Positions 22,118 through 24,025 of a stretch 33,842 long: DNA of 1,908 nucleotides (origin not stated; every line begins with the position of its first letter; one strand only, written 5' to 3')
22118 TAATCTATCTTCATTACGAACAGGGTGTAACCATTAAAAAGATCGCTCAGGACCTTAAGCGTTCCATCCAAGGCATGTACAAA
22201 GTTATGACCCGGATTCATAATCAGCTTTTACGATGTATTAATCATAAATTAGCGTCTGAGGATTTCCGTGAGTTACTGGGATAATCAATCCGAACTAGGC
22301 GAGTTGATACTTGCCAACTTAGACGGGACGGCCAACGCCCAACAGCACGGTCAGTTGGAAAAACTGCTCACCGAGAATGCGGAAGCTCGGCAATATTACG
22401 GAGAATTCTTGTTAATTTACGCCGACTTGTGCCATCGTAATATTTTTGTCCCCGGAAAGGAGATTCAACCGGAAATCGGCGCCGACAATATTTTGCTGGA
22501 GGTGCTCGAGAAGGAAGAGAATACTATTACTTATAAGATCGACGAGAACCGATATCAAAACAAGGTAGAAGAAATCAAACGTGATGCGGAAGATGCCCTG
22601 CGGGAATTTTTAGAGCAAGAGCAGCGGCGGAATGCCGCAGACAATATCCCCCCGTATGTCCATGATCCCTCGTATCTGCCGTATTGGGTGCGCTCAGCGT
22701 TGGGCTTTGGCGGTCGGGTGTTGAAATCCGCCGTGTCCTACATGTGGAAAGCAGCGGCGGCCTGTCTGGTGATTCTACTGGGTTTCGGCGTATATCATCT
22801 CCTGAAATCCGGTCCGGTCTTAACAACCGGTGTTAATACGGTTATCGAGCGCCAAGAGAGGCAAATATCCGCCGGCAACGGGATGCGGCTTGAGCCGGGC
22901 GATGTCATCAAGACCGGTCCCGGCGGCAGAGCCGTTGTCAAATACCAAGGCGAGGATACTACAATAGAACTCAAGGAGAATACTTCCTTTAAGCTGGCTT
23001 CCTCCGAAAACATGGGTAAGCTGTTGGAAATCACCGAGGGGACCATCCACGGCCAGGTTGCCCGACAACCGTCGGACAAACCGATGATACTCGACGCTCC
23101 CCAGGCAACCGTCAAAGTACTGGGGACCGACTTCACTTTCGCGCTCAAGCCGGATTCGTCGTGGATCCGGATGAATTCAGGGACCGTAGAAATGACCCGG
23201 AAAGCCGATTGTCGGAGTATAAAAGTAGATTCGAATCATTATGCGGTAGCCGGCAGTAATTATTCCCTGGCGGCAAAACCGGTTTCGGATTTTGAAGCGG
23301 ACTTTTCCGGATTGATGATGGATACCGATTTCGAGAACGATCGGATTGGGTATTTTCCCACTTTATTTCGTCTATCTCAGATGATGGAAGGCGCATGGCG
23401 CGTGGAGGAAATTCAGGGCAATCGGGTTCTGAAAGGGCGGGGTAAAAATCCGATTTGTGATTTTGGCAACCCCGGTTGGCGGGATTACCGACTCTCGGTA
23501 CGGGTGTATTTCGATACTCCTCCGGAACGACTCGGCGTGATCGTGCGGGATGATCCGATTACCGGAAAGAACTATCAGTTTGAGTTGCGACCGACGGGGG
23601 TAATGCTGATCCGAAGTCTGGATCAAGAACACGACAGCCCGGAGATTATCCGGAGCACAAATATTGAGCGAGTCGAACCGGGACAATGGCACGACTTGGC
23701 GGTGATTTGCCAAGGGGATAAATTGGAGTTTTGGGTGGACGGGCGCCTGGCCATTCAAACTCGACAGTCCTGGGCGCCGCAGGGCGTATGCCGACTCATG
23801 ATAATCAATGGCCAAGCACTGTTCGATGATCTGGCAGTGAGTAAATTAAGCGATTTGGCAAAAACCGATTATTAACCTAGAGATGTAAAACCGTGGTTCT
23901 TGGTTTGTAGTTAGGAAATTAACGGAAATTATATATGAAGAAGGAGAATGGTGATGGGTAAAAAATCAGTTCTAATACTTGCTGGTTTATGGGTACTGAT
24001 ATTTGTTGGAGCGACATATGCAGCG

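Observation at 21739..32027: ECF sigma / lectin-sensor anti-sigma pair heading an array of four secreted LamG-like paralogues: a candidate glycan-sensing surface regulon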

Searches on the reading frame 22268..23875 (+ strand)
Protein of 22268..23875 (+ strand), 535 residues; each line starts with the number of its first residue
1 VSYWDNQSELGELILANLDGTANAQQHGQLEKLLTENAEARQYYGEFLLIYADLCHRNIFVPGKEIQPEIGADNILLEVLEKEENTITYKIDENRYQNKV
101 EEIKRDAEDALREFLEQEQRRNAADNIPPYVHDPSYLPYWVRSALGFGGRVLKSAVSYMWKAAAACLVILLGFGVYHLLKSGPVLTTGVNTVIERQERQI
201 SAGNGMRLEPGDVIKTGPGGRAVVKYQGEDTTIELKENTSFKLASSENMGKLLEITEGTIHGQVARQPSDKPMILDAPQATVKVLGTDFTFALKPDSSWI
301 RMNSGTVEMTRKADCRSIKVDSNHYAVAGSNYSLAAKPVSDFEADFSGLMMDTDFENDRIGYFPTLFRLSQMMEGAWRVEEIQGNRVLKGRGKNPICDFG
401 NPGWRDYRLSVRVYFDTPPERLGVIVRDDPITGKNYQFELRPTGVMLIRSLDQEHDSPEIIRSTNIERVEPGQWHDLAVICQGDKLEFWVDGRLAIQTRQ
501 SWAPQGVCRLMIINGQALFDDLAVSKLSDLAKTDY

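Call 4: search_protein_families(library=pfam, proteins=[window:22268-23875:+], max_evalue=0.01)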
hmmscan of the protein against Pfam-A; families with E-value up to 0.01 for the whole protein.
window:22268-23875:+ (535 aa): 4 families
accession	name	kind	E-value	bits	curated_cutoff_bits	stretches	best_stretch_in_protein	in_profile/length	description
PF04773.18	FecR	-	6.2e-10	39.8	24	1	212-308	1-97/97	FecR protein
PF06439.18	3keto-disac_hyd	-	5.1e-05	23.8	26.8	1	404-499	51-152/187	3-keto-disaccharide hydrolase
PF13385.13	Laminin_G_3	-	0.00015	22.4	27.6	1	409-500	21-107/151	Concanavalin A-like lectin/glucanases superfamily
PF02210.31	Laminin_G_2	-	0.01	16.8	22.9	0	459-506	41-87/126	Laminin G domain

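Call 6: search_protein_families(library=ncbifam, proteins=[window:22268-23875:+], max_evalue=0.01)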
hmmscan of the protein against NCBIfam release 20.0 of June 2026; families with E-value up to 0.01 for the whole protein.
window:22268-23875:+ (535 aa): 2 families
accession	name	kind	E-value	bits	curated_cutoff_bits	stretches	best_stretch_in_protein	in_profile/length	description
NF047849.1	Lsa33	exception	4.2e-05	22.9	420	1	184-341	31-196/310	surface adhesin Lsa33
NF007296.1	PRK09774.1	equivalog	0.00084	18.6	385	1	247-318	138-209/313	ferric citrate uptake sigma factor regulator FecR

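Call 14: find_homologous_proteins(query=window:22268-23875:+, max_evalue=0.00001)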
Query window:22268-23875:+ (535 aa): 2 proteins with E <= 0.00001 among 8000 candidates.
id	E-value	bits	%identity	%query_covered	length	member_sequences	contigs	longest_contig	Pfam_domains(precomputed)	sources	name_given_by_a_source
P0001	0.0e+0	1232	100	100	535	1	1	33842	PF04773.19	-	-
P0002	2.6e-260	883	73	99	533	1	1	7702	PF04773.19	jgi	-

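Call 16: find_encoding_contigs(protein=P0002, flank=10000)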
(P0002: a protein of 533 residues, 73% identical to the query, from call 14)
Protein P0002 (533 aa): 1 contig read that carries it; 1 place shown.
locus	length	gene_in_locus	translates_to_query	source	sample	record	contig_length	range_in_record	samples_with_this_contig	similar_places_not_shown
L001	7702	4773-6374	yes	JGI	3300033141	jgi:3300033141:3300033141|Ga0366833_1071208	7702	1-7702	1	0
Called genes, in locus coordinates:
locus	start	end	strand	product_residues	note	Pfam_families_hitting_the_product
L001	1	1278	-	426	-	?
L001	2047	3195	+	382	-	PF07228:SpoIIE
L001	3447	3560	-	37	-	-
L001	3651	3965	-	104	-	-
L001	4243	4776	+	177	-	PF04542:Sigma70_r2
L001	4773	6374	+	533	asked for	PF04773:FecR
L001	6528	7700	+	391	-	?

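Call 46: search_protein_representatives(protein=window:22268-23875:+)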
Query: 535 residues. Proteins with E-value up to 0.001 (for the whole library): 2693; up to 1e-10: 564; up to 1e-30: 7. The best 150 are listed.
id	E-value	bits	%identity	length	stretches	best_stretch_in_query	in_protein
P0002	8.2e-261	882.6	73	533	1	1-528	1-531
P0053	6.1e-59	216.4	40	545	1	204-527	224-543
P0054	3.0e-47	177.9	34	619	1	218-528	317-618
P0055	2.8e-40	154.9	33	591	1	8-341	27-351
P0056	4.5e-38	147.6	36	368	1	208-528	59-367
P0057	3.0e-37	144.9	36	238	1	302-526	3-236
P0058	1.4e-36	142.7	41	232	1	352-527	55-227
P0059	5.5e-28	114.3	38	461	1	176-340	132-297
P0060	1.1e-27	113.2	29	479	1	152-527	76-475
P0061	2.3e-27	112.2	31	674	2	198-340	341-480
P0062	3.0e-26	108.6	36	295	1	149-339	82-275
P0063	6.3e-26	107.5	32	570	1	10-340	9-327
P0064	1.5e-25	106.3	35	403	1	151-340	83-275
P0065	5.8e-25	104.3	37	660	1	158-356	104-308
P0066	1.0e-24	103.5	38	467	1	158-340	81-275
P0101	1.0e-19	87.0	26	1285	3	343-529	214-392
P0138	8.5e-18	80.7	28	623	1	200-501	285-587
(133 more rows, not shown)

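Call 47: search_protein_families(library=pfam, proteins=[P0053, P0054, P0055, P0056, P0057, P0058, P0060, P0138, P0101, P0063], max_evalue=0.01)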
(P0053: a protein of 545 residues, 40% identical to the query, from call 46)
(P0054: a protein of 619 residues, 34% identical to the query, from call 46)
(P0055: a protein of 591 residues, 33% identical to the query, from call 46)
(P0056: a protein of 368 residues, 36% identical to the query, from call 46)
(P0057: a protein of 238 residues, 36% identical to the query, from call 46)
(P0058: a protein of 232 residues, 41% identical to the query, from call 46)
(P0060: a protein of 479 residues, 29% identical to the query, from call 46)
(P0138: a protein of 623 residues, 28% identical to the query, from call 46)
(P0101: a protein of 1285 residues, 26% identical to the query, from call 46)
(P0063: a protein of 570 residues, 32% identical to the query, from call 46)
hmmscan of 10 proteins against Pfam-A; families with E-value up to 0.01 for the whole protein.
P0053 (545 aa): 5 families
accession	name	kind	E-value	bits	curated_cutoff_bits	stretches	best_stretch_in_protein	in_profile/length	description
PF04773.18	FecR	-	1.7e-14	54.4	24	1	233-333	2-97/97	FecR protein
PF06439.18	3keto-disac_hyd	-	6e-07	30.1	26.8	1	404-541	33-187/187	3-keto-disaccharide hydrolase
PF13385.13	Laminin_G_3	-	0.00013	22.6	27.6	1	440-520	35-111/151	Concanavalin A-like lectin/glucanases superfamily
PF02210.31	Laminin_G_2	-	0.0053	17.7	22.9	0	454-521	22-86/126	Laminin G domain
PF00054.30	Laminin_G_1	-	0.0092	16.6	24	0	472-522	40-87/131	Laminin G domain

P0054 (619 aa): 3 families
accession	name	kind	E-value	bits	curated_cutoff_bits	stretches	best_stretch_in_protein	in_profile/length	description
PF04773.18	FecR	-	6.4e-13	49.4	24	1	317-408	7-97/97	FecR protein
PF06439.18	3keto-disac_hyd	-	1.6e-06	28.7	26.8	1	474-614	29-186/187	3-keto-disaccharide hydrolase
PF05262.16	Borrelia_P83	-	0.00042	19.4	33.6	1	161-381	204-420/489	Borrelia P83/100 protein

P0055 (591 aa): 1 family
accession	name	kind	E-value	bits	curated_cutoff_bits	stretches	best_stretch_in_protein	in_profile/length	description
PF04773.18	FecR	-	5e-11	43.3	24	1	224-317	2-96/97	FecR protein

P0056 (368 aa): 2 families
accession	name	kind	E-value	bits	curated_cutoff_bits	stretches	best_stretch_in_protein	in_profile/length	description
PF04773.18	FecR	-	4.8e-10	40.2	24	1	68-161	5-97/97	FecR protein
PF06439.18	3keto-disac_hyd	-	0.0011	19.5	26.8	1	214-333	16-148/187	3-keto-disaccharide hydrolase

P0057 (238 aa): 3 families
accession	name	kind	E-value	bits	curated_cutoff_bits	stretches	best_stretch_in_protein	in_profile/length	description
PF06439.18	3keto-disac_hyd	-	5.2e-08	33.6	26.8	1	100-235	37-187/187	3-keto-disaccharide hydrolase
PF21708.4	Glyco_hydro_59_C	-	0.0017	18.8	27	1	108-214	42-150/175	Galactocerebrosidase, C-terminal lectin domain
PF13385.13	Laminin_G_3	-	0.0029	18.2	27.6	1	130-213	30-110/151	Concanavalin A-like lectin/glucanases superfamily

P0058 (232 aa): 4 families
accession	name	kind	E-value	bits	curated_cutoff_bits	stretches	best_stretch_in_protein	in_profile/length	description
PF06439.18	3keto-disac_hyd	-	3.8e-08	34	26.8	1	76-224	23-186/187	3-keto-disaccharide hydrolase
PF13385.13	Laminin_G_3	-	1.2e-05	25.9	27.6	1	114-204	24-111/151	Concanavalin A-like lectin/glucanases superfamily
PF02210.31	Laminin_G_2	-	0.00014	22.8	22.9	1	140-205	23-86/126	Laminin G domain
PF00054.30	Laminin_G_1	-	0.0053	17.4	24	1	153-206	35-87/131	Laminin G domain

P0060 (479 aa): 2 families
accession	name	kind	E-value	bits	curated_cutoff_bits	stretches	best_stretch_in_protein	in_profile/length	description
PF04773.18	FecR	-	2.3e-08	34.8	24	1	145-244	2-96/97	FecR protein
PF21708.4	Glyco_hydro_59_C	-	0.00023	21.7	27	1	337-448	43-153/175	Galactocerebrosidase, C-terminal lectin domain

P0138 (623 aa): 2 families
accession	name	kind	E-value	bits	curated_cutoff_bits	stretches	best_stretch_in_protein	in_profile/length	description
PF04773.18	FecR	-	2.4e-12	47.5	24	1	297-389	3-97/97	FecR protein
PF06439.18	3keto-disac_hyd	-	6.8e-06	26.7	26.8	1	482-600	48-176/187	3-keto-disaccharide hydrolase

P0101 (1285 aa): 11 families
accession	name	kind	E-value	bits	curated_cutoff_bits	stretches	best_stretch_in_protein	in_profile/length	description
PF06439.18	3keto-disac_hyd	-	2.1e-35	122.9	26.8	3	33-197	4-186/187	3-keto-disaccharide hydrolase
PF00005.33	ABC_tran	-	3.9e-28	99.2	25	1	994-1136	1-137/137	ABC transporter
PF21708.4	Glyco_hydro_59_C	-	3.7e-11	43.8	27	0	324-388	108-173/175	Galactocerebrosidase, C-terminal lectin domain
PF13385.13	Laminin_G_3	-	6.2e-10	39.8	27.6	0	294-360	40-105/151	Concanavalin A-like lectin/glucanases superfamily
PF13304.12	AAA_21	-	3.3e-09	37.7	27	1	1080-1167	220-299/304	AAA domain, putative AbiEii toxin, Type IV TA system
PF19763.6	DUF6250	-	3.3e-09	37.3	26.9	0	136-183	107-153/165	Domain of unknown function (DUF6250)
PF02210.31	Laminin_G_2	-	5e-05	24.2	22.9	0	109-165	22-75/126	Laminin G domain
PF20407.5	DUF1583_N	-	0.00038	20.7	22.9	0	135-170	81-116/150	Domain of unknown function (DUF1583_N)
PF02463.25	SMC_N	-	0.0053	16.7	40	0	1008-1182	28-213/220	RecF/RecN/SMC N terminal domain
PF00722.28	Glyco_hydro_16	-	0.006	16.5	22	0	139-174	105-140/175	Glycosyl hydrolases family 16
PF08787.18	Alginate_lyase2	-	0.008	16.4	29.7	0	527-559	152-184/225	Alginate lyase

P0063 (570 aa): 1 family
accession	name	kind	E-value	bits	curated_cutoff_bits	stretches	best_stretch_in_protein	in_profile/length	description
PF04773.18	FecR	-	6e-08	33.5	24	1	201-294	2-96/97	FecR protein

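Call 70: search_protein_families(library=pfam, alignment_id=A8, max_evalue=0.001)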
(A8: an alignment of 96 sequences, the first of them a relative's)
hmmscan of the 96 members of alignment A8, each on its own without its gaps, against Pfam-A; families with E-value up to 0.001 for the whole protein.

A. member 1, P0053 (545 aa): 3 families
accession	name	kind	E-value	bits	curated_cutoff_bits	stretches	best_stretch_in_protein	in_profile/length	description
PF04773.18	FecR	-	1.7e-14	54.4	24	1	233-333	2-97/97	FecR protein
PF06439.18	3keto-disac_hyd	-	6e-07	30.1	26.8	1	404-541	33-187/187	3-keto-disaccharide hydrolase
PF13385.13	Laminin_G_3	-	0.00013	22.6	27.6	1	440-520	35-111/151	Concanavalin A-like lectin/glucanases superfamily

B. families by the number of members that match (of 96 scanned): 83 families (the first 25 are shown)
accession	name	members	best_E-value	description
PF04773.18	FecR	96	2.3e-25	FecR protein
PF07691.17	PA14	25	1.1e-22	PA14 domain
PF10528.15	GLEYA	8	1.8e-05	GLEYA domain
PF13385.13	Laminin_G_3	5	4e-22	Concanavalin A-like lectin/glucanases superfamily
PF13570.13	Beta-prop_ACSF4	3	3.2e-33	Beta-alanine-activating enzyme, beta-propeller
PF13360.13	PQQ_2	3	3.7e-31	Outer membrane protein assembly factor BamB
PF01011.28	PQQ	3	1.8e-13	Glucose/ethanol/alcohol dehydrogenase, beta-propeller domain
PF06439.18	3keto-disac_hyd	3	6e-07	3-keto-disaccharide hydrolase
PF07081.18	DUF1349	3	6.4e-06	Protein of unknown function (DUF1349)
PF00400.38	WD40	2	1.4e-77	WD domain, G-beta repeat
PF25174.1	Beta-prop_THOC3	2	5.7e-72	THOC3 beta-propeller domain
PF25173.1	Beta-prop_WDR3_1st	2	1e-69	WDR3 first beta-propeller domain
PF24814.1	WD40_Prp19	2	3.9e-59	Prp19 WD40 domain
PF24817.1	WD40_WDHD1_1st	2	1.3e-58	WDHD1 first WD40 domain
PF24807.1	WD40_CDC20-Fz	2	1.3e-52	CDC20/Fizzy WD40 domain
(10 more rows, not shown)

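Call 89: find_encoding_contigs(protein=P0053, flank=10000, max_places=3)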
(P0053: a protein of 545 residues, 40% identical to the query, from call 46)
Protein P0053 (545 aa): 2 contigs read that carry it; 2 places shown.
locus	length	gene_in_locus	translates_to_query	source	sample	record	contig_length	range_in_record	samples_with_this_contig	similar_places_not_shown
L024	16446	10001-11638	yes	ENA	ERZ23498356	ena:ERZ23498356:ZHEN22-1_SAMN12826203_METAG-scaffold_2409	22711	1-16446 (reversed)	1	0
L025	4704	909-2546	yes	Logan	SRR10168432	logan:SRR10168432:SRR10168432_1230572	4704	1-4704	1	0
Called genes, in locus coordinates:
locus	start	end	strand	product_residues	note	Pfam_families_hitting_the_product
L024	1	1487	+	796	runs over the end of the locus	PF00144:Beta-lactamase, PF13204:Apiosidase (weak)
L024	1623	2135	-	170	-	-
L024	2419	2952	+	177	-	PF04542:Sigma70_r2, PF08281:Sigma70_r4_2 (weak)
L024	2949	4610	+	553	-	PF04773:FecR, PF24517:CBM96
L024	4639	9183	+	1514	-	PF16586:DUF5060, PF17963:Big_9, PF17803:Cadherin_4, PF17892:Cadherin_5, PF17963:Big_9, PF17957:Big_7, PF17892:Cadherin_5, PF17963:Big_9, +3 more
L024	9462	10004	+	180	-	PF04542:Sigma70_r2, PF08281:Sigma70_r4_2 (weak)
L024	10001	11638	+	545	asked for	PF04773:FecR, PF06439:3keto-disac_hyd (weak)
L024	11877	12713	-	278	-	-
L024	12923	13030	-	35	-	-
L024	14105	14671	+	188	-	PF04542:Sigma70_r2, PF08281:Sigma70_r4_2, PF04545:Sigma70_r4 (weak)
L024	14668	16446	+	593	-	?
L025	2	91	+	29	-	?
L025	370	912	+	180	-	PF04542:Sigma70_r2, PF08281:Sigma70_r4_2 (weak)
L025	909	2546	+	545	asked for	PF04773:FecR, PF06439:3keto-disac_hyd (weak)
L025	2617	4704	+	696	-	?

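Call 90: find_encoding_contigs(protein=P0054, flank=10000, max_places=3)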
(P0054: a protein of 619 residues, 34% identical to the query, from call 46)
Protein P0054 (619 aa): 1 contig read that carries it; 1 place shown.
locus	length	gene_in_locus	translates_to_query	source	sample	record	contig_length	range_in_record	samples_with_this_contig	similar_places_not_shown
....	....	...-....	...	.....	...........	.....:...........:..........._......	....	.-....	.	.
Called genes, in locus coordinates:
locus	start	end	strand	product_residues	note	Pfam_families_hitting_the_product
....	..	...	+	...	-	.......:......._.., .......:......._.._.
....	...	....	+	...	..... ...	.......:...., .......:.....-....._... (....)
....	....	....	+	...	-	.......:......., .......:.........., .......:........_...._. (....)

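Call 91: find_encoding_contigs(protein=P0060, flank=10000, max_places=3)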
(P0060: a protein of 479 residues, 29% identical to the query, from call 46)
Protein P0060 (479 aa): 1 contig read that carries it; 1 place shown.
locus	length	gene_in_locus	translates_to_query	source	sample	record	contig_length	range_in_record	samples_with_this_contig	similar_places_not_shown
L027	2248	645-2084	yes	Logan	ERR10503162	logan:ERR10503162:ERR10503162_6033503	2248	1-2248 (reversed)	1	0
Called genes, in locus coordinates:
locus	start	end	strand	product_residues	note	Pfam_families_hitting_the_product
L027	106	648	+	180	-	PF04542:Sigma70_r2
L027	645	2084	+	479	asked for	PF04773:FecR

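Call 92: find_encoding_contigs(protein=P0138, flank=10000, max_places=3)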
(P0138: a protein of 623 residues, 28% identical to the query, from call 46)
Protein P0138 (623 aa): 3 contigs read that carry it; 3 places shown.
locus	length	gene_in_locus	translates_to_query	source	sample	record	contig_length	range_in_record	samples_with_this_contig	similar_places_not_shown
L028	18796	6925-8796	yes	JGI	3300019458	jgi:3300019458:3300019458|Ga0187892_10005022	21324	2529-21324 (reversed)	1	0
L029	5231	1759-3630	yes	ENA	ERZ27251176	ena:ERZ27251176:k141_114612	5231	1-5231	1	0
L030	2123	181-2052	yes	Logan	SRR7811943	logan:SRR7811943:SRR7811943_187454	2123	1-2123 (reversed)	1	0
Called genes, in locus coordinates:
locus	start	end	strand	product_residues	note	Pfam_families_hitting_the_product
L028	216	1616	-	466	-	PF07586:HXXSHH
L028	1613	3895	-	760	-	PF07635:PSCyt1 (weak), PF13442:Cytochrome_CBB3 (weak), PF07626:PSD3, PF07637:PSD5, PF07631:PSD4, PF07627:PSCyt3, PF07624:PSD2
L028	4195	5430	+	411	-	PF00144:Beta-lactamase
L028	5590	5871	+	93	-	PF22513:FitA-like_RHH (weak)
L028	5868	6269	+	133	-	PF01850:PIN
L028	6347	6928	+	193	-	PF04542:Sigma70_r2, PF08281:Sigma70_r4_2 (weak)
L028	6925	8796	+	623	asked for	PF04773:FecR, PF06439:3keto-disac_hyd (weak)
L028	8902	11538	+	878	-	PF08757:CotH, PF16158:N_BRCA1_IG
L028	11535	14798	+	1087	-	PF16586:DUF5060, PF13204:Apiosidase, PF12904:Collagen_bind_2, PF08305:NPCBM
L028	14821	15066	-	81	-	PF05685:Uma2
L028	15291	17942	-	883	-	-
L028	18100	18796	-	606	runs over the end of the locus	PF04773:FecR, PF06439:3keto-disac_hyd (weak)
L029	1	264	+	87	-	?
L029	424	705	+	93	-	PF22513:FitA-like_RHH (weak)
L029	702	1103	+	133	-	PF01850:PIN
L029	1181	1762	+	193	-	PF04542:Sigma70_r2, PF08281:Sigma70_r4_2 (weak)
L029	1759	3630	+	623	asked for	PF04773:FecR, PF06439:3keto-disac_hyd (weak)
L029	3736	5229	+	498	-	?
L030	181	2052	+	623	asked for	PF04773:FecR, PF06439:3keto-disac_hyd (weak)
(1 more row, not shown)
